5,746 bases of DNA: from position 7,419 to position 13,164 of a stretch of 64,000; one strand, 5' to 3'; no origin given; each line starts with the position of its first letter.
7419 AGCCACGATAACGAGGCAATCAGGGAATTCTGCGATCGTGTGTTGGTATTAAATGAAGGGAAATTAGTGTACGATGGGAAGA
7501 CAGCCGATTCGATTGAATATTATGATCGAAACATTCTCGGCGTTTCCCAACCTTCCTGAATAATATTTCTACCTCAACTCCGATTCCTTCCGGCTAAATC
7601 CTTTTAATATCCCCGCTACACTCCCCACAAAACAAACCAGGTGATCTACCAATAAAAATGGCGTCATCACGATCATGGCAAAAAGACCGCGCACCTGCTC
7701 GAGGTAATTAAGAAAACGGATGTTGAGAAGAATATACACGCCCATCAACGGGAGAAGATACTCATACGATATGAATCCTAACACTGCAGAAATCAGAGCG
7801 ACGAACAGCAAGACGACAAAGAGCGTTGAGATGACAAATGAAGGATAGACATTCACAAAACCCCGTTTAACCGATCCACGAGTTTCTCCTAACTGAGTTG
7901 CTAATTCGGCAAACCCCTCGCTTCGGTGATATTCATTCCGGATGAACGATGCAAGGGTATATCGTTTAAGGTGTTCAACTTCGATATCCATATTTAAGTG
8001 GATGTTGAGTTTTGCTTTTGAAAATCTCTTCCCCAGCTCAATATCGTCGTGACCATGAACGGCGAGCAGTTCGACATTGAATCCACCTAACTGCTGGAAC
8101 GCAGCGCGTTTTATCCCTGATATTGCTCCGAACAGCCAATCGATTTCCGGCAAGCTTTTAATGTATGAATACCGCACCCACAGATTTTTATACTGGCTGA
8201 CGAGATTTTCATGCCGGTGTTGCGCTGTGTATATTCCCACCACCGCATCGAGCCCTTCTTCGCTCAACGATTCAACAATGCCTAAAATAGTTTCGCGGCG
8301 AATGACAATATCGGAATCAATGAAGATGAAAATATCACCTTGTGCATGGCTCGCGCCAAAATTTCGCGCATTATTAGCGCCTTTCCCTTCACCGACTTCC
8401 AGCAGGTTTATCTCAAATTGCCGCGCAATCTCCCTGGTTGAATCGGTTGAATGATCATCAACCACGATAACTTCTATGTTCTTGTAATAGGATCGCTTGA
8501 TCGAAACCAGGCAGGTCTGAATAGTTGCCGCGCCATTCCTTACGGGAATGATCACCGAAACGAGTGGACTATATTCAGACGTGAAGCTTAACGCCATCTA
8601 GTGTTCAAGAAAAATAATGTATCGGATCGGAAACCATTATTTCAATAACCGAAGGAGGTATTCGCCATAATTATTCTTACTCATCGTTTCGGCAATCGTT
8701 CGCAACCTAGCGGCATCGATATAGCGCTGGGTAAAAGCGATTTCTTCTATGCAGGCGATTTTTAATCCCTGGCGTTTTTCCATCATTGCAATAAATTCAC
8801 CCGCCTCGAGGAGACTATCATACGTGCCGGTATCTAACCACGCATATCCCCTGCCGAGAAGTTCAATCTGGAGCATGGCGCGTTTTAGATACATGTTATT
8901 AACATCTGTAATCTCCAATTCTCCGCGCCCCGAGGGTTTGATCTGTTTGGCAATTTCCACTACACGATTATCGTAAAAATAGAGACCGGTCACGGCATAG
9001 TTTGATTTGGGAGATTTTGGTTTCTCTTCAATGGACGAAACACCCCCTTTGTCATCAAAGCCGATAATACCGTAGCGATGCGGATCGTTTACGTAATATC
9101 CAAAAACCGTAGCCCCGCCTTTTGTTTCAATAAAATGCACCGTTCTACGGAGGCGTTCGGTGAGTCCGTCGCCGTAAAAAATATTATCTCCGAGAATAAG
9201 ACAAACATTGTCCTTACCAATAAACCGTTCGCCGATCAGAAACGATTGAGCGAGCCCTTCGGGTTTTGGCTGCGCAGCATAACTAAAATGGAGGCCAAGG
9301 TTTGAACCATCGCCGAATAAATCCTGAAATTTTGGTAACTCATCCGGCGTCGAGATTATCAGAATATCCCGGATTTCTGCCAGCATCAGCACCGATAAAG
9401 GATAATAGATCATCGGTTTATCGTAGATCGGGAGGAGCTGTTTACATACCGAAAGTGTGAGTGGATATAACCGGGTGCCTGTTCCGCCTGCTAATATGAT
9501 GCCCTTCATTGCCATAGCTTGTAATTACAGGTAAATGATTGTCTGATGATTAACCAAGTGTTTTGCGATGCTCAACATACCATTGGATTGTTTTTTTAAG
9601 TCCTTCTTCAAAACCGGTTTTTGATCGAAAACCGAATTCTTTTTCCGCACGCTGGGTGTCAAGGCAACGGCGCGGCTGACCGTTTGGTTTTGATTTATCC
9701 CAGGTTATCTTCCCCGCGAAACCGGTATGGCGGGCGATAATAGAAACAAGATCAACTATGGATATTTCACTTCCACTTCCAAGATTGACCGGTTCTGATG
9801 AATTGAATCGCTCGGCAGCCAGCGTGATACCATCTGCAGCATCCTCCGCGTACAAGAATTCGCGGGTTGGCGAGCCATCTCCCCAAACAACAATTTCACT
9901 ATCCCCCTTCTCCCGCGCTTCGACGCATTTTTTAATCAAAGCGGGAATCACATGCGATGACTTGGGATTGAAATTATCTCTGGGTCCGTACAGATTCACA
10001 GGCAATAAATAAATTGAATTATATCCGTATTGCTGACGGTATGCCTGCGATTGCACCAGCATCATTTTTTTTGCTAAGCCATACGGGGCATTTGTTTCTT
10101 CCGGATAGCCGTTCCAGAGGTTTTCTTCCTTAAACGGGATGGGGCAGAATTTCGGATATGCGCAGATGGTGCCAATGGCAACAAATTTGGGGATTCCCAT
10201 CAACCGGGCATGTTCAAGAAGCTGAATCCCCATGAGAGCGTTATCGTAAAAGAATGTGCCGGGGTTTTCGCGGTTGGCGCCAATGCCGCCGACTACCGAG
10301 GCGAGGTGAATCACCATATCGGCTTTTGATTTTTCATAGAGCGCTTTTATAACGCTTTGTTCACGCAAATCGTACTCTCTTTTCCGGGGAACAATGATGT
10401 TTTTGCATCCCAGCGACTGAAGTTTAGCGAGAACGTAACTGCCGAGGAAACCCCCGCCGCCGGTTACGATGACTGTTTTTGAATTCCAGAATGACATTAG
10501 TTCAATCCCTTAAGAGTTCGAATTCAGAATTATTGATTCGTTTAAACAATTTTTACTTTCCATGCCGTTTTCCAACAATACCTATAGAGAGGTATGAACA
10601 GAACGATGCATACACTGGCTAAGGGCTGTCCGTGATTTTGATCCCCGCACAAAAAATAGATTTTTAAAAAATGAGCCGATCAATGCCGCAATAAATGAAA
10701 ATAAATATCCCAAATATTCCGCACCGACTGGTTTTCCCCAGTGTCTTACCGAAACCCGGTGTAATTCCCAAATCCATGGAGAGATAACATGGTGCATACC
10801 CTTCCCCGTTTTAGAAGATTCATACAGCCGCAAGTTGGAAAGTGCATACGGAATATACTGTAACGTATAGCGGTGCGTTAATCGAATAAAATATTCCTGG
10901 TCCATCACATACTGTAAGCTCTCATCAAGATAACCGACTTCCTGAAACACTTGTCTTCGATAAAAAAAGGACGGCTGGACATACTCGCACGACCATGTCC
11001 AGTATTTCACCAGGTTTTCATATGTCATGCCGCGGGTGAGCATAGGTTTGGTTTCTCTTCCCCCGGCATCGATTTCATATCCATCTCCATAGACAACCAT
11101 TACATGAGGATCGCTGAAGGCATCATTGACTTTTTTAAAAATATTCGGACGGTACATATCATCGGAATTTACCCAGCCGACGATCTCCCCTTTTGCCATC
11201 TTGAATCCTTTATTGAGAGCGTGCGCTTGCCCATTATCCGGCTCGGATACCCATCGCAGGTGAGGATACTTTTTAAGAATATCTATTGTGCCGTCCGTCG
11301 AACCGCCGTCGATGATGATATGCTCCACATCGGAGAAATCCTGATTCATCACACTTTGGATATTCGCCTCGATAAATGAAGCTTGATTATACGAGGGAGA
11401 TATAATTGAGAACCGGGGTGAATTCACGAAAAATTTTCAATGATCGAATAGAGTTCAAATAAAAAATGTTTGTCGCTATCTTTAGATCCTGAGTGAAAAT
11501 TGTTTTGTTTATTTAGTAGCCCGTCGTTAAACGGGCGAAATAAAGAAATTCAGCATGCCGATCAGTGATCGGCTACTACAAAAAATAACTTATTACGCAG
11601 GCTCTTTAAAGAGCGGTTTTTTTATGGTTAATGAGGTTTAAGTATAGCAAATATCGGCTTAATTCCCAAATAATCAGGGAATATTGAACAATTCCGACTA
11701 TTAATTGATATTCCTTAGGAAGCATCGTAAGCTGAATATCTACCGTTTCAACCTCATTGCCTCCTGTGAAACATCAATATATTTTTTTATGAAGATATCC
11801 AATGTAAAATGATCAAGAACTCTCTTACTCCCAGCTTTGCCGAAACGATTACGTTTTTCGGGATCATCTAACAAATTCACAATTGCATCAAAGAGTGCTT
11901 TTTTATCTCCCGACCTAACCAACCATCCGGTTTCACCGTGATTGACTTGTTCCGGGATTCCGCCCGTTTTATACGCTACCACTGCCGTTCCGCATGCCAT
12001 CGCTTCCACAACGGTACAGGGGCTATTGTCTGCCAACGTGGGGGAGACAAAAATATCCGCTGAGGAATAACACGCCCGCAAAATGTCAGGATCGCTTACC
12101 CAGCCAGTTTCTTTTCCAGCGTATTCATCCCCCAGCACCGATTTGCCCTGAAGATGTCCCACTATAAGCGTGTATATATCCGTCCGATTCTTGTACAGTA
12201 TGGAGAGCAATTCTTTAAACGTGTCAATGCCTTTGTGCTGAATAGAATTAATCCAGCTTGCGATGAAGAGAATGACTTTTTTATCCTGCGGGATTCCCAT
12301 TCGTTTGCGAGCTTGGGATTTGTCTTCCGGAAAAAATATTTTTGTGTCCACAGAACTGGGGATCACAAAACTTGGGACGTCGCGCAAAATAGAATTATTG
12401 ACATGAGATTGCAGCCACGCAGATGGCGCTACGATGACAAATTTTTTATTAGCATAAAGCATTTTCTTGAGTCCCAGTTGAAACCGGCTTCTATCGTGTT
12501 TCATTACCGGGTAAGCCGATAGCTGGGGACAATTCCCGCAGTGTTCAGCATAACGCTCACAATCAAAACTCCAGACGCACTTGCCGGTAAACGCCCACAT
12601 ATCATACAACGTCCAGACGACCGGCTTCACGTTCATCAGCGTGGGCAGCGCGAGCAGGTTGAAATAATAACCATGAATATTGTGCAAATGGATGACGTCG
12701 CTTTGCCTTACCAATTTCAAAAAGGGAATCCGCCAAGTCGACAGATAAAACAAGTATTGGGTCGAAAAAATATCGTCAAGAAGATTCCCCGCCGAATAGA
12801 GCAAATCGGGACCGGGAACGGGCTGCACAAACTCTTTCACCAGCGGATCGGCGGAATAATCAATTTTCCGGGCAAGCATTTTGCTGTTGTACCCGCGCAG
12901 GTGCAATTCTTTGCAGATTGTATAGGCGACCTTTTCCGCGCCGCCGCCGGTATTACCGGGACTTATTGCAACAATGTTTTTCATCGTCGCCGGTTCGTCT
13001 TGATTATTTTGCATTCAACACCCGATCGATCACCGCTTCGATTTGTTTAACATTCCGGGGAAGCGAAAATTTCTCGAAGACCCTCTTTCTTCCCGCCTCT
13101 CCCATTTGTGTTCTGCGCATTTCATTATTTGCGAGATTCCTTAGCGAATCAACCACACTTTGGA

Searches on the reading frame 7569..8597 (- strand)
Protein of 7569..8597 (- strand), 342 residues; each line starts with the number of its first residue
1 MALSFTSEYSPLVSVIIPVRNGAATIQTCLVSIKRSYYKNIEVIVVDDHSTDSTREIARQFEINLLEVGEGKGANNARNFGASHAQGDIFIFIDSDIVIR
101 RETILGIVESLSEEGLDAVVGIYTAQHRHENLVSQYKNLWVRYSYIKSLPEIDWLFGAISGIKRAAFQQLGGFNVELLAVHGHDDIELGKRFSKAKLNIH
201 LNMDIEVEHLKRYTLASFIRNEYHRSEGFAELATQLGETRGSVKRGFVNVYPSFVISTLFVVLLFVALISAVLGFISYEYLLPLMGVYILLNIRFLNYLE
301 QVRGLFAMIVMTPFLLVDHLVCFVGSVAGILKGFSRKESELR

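Call 32: search_protein_families(library=pfam, proteins=[window:7569-8597:-], max_evalue=0.001)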
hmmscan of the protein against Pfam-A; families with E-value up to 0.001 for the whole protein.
window:7569-8597:- (342 aa): 6 families
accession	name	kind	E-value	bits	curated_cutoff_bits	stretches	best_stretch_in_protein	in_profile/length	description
PF00535.33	Glycos_transf_2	-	1.2e-31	110.3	23.3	1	14-151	1-148/168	Glycosyl transferase family 2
PF10111.15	Glyco_tranf_2_2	-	1.2e-14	54.9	27.3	1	14-206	1-212/276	Glycosyltransferase like family 2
PF13641.12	Glyco_tranf_2_3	-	5.9e-13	49.8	27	1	13-221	3-223/230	Glycosyltransferase like family 2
PF13506.12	Glyco_transf_21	-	2.4e-11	43.9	21.7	1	82-218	26-165/174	Glycosyl transferase family 21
PF02709.20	Glyco_transf_7C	-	1.7e-06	28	23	1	154-200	18-63/78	N-terminal domain of galactosyltransferase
PF13632.12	Glyco_trans_2_3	-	0.00017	21.9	27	1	89-288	1-192/198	Glycosyl transferase family group 2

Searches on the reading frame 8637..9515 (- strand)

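Call 7: search_protein_families(library=ncbifam, proteins=[window:8637-9515:-], max_evalue=0.01)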
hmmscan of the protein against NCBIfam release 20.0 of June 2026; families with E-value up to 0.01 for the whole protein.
window:8637-9515:- (292 aa): 31 families (the best 25 are shown)
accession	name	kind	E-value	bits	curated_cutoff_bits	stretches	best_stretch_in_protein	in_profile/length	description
TIGR01207.1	rmlA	equivalog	4.8e-142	472.2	360.65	1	4-292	1-286/286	glucose-1-phosphate thymidylyltransferase RfbA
NF012024.0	PRK15480.1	equivalog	3.9e-132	439.8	588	1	3-292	4-290/292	glucose-1-phosphate thymidylyltransferase RfbA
TIGR01208.1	rmlA_long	equivalog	5.5e-54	183.4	320.25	1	4-246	1-238/353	glucose-1-phosphate thymidylyltransferase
TIGR03992.1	Arch_glmU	subfamily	1.4e-39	136.1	292.1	1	3-242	1-227/393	bifunctional sugar-1-phosphate nucleotidylyltransferase/acetyltransferase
NF041313.1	UDPGP_AglF_Halo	equivalog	4.9e-30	104.7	400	1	3-211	1-204/234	UTP--glucose-1-phosphate uridylyltransferase AglF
NF041173.1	Sug_nt_acttase_Thmprot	equivalog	1.8e-29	102.9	600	1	3-242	1-227/405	bifunctional sugar-1-phosphate nucleotidylyltransferase/acetyltransferase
TIGR01099.1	galU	equivalog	1.8e-23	83.5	326.8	2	75-224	94-250/261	UTP--glucose-1-phosphate uridylyltransferase GalU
NF052502.1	man1P_GTase_Rv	exception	7.7e-23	80.9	440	1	5-192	3-185/352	mannose-1-phosphate guanylyltransferase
NF045761.1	NAMPUrTaseMurU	equivalog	2e-13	50.7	250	1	3-237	1-222/226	N-acetylmuramate alpha-1-phosphate uridylyltransferase MurU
NF003670.0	PRK05293.1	equivalog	1.9e-12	46.9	470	1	132-248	147-262/382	glucose-1-phosphate adenylyltransferase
NF009928.0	PRK13389.1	equivalog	2.2e-12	46.7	548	2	4-55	10-61/302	UTP--glucose-1-phosphate uridylyltransferase GalU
TIGR02091.1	glgC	equivalog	1.5e-11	43.9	424.9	2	103-253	115-268/364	glucose-1-phosphate adenylyltransferase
NF007516.0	PRK10122.1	equivalog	1.1e-10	41.1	534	1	2-55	3-56/297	UTP--glucose-1-phosphate uridylyltransferase GalF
NF049965.1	GlMnHpPGnyltfHddC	equivalog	1.3e-09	38.1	300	1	3-185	1-171/221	D-glycero-D-manno-heptose 1-phosphate guanosyltransferase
TIGR01105.1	galF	equivalog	6.4e-08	32.1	659.2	1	2-55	3-56/297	GalU regulator GalF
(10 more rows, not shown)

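Call 32: search_protein_families(library=pfam, proteins=[window:8637-9515:-], max_evalue=0.001)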
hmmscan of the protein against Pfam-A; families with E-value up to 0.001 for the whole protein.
window:8637-9515:- (292 aa): 2 families
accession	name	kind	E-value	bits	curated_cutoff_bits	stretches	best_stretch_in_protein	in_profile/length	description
PF00483.29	NTP_transferase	-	3.9e-71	239.9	21.2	1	4-242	1-242/245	Nucleotidyl transferase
PF12804.13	NTP_transf_3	-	1.5e-09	38.7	27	1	5-127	1-112/160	MobA-like NTP transferase domain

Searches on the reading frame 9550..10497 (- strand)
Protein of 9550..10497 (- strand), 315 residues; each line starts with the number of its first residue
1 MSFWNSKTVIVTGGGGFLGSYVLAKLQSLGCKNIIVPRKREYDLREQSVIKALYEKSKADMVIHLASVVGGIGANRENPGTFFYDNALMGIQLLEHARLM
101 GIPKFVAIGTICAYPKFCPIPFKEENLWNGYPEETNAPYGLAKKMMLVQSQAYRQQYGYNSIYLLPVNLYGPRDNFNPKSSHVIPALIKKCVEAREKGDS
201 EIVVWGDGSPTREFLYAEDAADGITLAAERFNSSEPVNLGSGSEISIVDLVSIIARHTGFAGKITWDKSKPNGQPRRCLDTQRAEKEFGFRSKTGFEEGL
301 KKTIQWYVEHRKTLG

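Call 7: search_protein_families(library=ncbifam, proteins=[window:9550-10497:-], max_evalue=0.01)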
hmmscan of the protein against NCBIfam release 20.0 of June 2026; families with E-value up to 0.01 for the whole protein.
window:9550-10497:- (315 aa): 19 families
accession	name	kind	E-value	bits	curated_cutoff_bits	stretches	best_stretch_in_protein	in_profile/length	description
NF047922.1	GDPFucSynFcl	equivalog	5.9e-85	285.4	500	1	6-313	2-307/308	GDP-L-fucose synthase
TIGR01181.1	dTDP_gluc_dehyt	equivalog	2.5e-28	99.1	365.1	1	43-312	58-316/321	dTDP-glucose 4,6-dehydratase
TIGR01179.1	galE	equivalog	7.7e-24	84.1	262.3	1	9-312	2-330/332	UDP-glucose 4-epimerase GalE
TIGR04180.1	EDH_00030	hypoth_equivalog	3.3e-22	78.9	475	1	43-270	57-268/297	NAD-dependent 4,6-dehydratase LegB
NF007490.0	PRK10084.1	subfamily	7.4e-17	61.4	649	1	136-311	164-338/361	dTDP-glucose 4,6-dehydratase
NF007956.0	PRK10675.1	subfamily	1.1e-14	54.3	394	1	23-311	41-333/338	UDP-glucose 4-epimerase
NF007582.0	PRK10217.1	equivalog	2e-13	50.2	698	1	43-309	59-333/355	dTDP-glucose 4,6-dehydratase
TIGR02197.1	heptose_epim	equivalog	1.3e-12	47.6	274.6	1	9-309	1-315/316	ADP-glyceromanno-heptose 6-epimerase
TIGR02622.1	CDP_4_6_dhtase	equivalog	2.2e-11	43.5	278.45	1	231-309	249-332/352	CDP-glucose 4,6-dehydratase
NF011728.1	PRK15181.1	equivalog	4.6e-11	42.3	760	1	59-314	91-344/348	Vi polysaccharide biosynthesis UDP-N-acetylglucosaminuronic acid C-4 epimerase TviC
NF042422.1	oxyalk_red_OleD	equivalog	2.5e-07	30.4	580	1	9-222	3-209/329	2-alkyl-3-oxoalkanoate reductase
TIGR03466.1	HpnA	hypoth_equivalog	3.3e-05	22.9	367.65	0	8-38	2-32/327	hopanoid-associated sugar epimerase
NF008360.0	PRK11150.1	equivalog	5.5e-05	22.5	452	0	9-36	2-29/310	ADP-glyceromanno-heptose 6-epimerase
NF043036.1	ErythonDh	equivalog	0.00012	21.4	325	0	41-297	58-310/321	D-erythronate dehydrogenase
TIGR01777.1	yfcH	hypoth_equivalog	0.00057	19.6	207.35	0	9-66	1-65/292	TIGR01777 family oxidoreductase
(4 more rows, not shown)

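Call 32: search_protein_families(library=pfam, proteins=[window:9550-10497:-], max_evalue=0.001)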
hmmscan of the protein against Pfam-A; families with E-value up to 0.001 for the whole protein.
window:9550-10497:- (315 aa): 5 families
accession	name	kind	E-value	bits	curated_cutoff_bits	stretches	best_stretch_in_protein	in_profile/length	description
PF01370.27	Epimerase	-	4.4e-55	187.1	20.9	1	9-240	1-240/240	NAD dependent epimerase/dehydratase family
PF16363.11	GDP_Man_Dehyd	-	6.6e-28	98.6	27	1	41-303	58-332/332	GDP-mannose 4,6 dehydratase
PF02719.21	Polysacc_synt_2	-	1.5e-05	24.8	20.2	0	9-45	1-37/293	Polysaccharide biosynthesis protein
PF04321.23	RmlD_sub_bind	-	1.9e-05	24.4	27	1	8-67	2-60/287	RmlD substrate binding domain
PF01073.25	3Beta_HSD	-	9.3e-05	22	22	0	10-61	1-48/280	3-beta hydroxysteroid dehydrogenase/isomerase family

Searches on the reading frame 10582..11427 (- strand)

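Call 7: search_protein_families(library=ncbifam, proteins=[window:10582-11427:-], max_evalue=0.01)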
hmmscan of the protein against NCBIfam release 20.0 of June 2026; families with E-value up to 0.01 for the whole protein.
window:10582-11427:- (281 aa): 23 families
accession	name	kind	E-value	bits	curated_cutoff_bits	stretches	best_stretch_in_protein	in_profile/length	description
NF047683.1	TeichurnBiosyTuaG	equivalog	1.5e-18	67.4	400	1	3-141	5-150/252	teichuronic acid biosynthesis protein TuaG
NF007482.0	PRK10073.1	equivalog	1.9e-18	66.6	423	1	3-127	5-133/334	glycosyltransferase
TIGR04283.1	glyco_like_mftF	equivalog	1.8e-17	63.7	182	1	7-196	2-182/221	TIGR04283 family arsenosugar biosynthesis glycosyltransferase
TIGR03937.1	PgaC_IcaA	equivalog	1.2e-13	50.9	422.3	1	3-113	44-160/407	poly-beta-1,6-N-acetyl-D-glucosamine synthase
TIGR04009.1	wcaE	equivalog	6.6e-13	48.5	369.2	1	30-116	30-119/248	colanic acid biosynthesis glycosyltransferase WcaE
NF041875.1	EPS_EpsD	equivalog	6.7e-13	48.7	370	1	7-186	2-192/325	exopolysaccharide biosynthesis glycosyltransferase EpsD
TIGR03965.1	mycofact_glyco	equivalog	3.1e-11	42.8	280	1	5-195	75-276/467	mycofactocin biosynthesis glycosyltransferase MftF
NF053739.1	GlytfEpsEBac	equivalog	3.6e-10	39.3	450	1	4-113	1-117/265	glycosyltransferase EpsE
NF050050.1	ProtGlycPglI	equivalog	1.1e-09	38.1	500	1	4-99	2-103/306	GalNAc(5)-diNAcBac-PP-undecaprenol beta-1,3-glucosyltransferase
TIGR03111.1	glyc2_xrt_Gpos1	hypoth_equivalog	1.6e-08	33.8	363.95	1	3-114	48-167/439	TIGR03111 family XrtG-associated glycosyltransferase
NF038302.1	EPS_HpsE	equivalog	3e-08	33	300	1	6-98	3-105/307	hormogonium polysaccharide biosynthesis glycosyltransferase HpsE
TIGR04182.1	glyco_TIGR04182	equivalog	2.8e-06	27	325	1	7-103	3-96/293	S-layer glycoprotein N-glycosyltransferase AglJ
NF007453.0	PRK10018.1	equivalog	9.1e-06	25.5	382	1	3-97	5-104/280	colanic acid biosynthesis glycosyltransferase WcaA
NF038299.1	EPS_HpsN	equivalog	1.4e-05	24.2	425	1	5-114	2-117/317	hormogonium polysaccharide biosynthesis glycosyltransferase HpsN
TIGR04017.1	WcaA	equivalog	2.7e-05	23.9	495.75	1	2-97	3-103/279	colanic acid biosynthesis glycosyltransferase WcaA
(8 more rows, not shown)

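Call 32: search_protein_families(library=pfam, proteins=[window:10582-11427:-], max_evalue=0.001)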
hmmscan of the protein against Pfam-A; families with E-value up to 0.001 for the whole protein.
window:10582-11427:- (281 aa): 3 families
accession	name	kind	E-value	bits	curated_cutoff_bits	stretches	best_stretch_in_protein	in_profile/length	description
PF00535.33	Glycos_transf_2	-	1.1e-28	100.8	23.3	1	7-164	1-167/168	Glycosyl transferase family 2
PF10111.15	Glyco_tranf_2_2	-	8.4e-11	42.3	27.3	1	16-196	12-213/276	Glycosyltransferase like family 2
PF13641.12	Glyco_tranf_2_3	-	4.2e-10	40.5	27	1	4-114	1-121/230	Glycosyltransferase like family 2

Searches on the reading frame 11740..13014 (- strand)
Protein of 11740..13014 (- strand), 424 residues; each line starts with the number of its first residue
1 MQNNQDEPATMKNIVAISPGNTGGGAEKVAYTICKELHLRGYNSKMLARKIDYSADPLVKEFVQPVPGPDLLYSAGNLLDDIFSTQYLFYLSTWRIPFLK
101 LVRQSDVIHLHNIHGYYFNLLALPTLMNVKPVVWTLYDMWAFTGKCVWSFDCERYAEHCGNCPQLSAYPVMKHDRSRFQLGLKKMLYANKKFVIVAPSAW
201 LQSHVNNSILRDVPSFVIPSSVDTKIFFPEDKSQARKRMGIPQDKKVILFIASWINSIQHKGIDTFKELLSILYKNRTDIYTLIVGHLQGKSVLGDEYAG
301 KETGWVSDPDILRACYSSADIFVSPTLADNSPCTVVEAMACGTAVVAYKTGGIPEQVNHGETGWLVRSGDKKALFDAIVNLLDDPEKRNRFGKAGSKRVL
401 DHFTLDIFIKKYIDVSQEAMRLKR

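Call 5: search_protein_families(library=pfam, proteins=[window:11740-13014:-], max_evalue=0.01)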
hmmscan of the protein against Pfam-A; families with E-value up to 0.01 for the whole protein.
window:11740-13014:- (424 aa): 4 families
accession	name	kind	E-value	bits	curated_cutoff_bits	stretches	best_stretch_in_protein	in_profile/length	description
PF00534.26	Glycos_transf_1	-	1.6e-28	99.8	26.4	1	232-398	2-172/172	Glycosyl transferases group 1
PF13692.12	Glyco_trans_1_4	-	5.5e-26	92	27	1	246-384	2-142/142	Glycosyl transferases group 1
PF13524.12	Glyco_trans_1_2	-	7.1e-11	42.7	25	1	294-406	20-136/144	Glycosyl transferase-like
PF13439.12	Glyco_transf_4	-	1e-08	35.9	28.5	1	24-225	2-169/170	Glycosyltransferase Family 4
